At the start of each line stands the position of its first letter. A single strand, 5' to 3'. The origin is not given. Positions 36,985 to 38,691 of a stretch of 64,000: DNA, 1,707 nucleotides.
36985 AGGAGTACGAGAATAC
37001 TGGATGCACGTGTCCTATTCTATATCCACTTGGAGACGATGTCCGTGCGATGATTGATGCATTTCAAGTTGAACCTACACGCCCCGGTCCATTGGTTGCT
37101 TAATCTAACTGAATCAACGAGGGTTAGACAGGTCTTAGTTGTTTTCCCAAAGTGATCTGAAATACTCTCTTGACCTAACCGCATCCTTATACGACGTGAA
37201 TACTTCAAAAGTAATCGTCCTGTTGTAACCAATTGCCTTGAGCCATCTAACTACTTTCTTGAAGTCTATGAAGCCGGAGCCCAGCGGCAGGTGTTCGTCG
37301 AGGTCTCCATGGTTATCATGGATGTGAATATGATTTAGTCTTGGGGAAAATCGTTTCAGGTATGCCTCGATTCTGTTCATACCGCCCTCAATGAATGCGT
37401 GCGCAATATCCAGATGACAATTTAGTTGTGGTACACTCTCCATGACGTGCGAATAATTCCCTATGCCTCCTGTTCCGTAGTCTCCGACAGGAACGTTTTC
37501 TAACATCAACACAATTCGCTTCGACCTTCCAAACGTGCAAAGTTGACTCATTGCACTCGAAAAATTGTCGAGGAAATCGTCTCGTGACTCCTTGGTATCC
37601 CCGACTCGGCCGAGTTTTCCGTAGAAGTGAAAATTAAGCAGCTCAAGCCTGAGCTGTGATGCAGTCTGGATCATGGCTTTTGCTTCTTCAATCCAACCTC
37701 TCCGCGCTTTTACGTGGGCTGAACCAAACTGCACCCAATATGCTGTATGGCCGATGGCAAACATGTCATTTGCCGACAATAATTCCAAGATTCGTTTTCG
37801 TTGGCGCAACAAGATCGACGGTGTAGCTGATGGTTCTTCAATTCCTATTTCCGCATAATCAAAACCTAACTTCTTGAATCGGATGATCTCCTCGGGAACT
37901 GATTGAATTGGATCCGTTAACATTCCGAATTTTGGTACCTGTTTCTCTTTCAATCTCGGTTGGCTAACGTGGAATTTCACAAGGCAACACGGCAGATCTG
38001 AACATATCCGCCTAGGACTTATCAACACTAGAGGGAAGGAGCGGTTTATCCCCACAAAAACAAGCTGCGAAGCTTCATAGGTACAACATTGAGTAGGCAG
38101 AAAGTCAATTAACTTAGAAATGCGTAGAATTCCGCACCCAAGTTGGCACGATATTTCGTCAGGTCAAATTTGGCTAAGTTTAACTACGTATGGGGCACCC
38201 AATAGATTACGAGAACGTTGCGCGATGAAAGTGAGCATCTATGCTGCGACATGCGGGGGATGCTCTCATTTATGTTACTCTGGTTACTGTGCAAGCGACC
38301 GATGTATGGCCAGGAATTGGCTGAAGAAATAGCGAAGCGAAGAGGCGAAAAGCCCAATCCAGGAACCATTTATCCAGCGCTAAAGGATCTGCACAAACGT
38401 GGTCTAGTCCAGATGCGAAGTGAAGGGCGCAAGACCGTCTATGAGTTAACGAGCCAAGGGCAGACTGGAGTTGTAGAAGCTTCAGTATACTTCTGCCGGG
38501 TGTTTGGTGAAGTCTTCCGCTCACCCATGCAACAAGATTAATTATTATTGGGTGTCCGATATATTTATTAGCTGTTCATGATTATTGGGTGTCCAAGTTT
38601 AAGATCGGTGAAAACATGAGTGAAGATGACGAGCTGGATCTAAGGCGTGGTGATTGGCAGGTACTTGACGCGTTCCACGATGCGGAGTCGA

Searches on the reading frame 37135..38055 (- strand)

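Call 62: search_protein_families(library=ncbifam, max_evalue=0.001, proteins=[window:37135-38055:-])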
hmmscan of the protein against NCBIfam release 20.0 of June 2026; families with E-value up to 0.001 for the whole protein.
window:37135-38055:- (306 aa): 8 families
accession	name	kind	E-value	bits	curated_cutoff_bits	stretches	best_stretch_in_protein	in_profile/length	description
NF007360.0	PRK09856.1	equivalog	1.8e-13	50.6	305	1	42-294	2-257/276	fructoselysine 3-epimerase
NF041099.2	keto_glucon_epim_IolO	equivalog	2.6e-12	46.6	300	1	55-287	25-248/269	5-keto-L-gluconate epimerase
NF041277.1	coba_remo_CbiR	equivalog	2e-11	43.9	105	1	108-299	70-247/249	cobamide remodeling phosphodiesterase CbiR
NF009688.0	PRK13209.1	subfamily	1.5e-06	27.4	317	1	54-288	24-257/286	L-ribulose-5-phosphate 3-epimerase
TIGR03234.1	OH-pyruv-isom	equivalog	4.3e-06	26.2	353.45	1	124-285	85-240/254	hydroxypyruvate isomerase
NF009689.0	PRK13210.1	subfamily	9.7e-06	24.9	200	1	53-291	19-262/286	L-ribulose-5-phosphate 3-epimerase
TIGR00542.1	hxl6Piso_put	equivalog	0.00014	21.3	272.15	1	57-289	22-253/279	L-ribulose-5-phosphate 3-epimerase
NF051856.1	PsicseEpim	equivalog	0.00019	21.3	300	1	58-288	23-248/287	D-psicose 3-epimerase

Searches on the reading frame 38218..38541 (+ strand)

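Call 62: search_protein_families(library=ncbifam, max_evalue=0.001, proteins=[window:38218-38541:+])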
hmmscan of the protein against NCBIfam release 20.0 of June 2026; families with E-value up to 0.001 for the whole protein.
window:38218-38541:+ (107 aa): 3 families
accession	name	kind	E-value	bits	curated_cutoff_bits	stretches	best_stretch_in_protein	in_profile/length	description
TIGR03433.1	padR_acidobact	paralog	1.3e-07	31.7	101.8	1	13-94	2-90/101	PadR family transcriptional regulator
NF053635.1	TransRegRv3488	equivalog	1.5e-06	28.3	140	1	13-88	6-84/98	Rv3488 family transcriptional regulator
NF033788.1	HTH_metalloreg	subfamily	0.00042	20.1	55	0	21-80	17-71/77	metalloregulator ArsR/SmtB family transcription factor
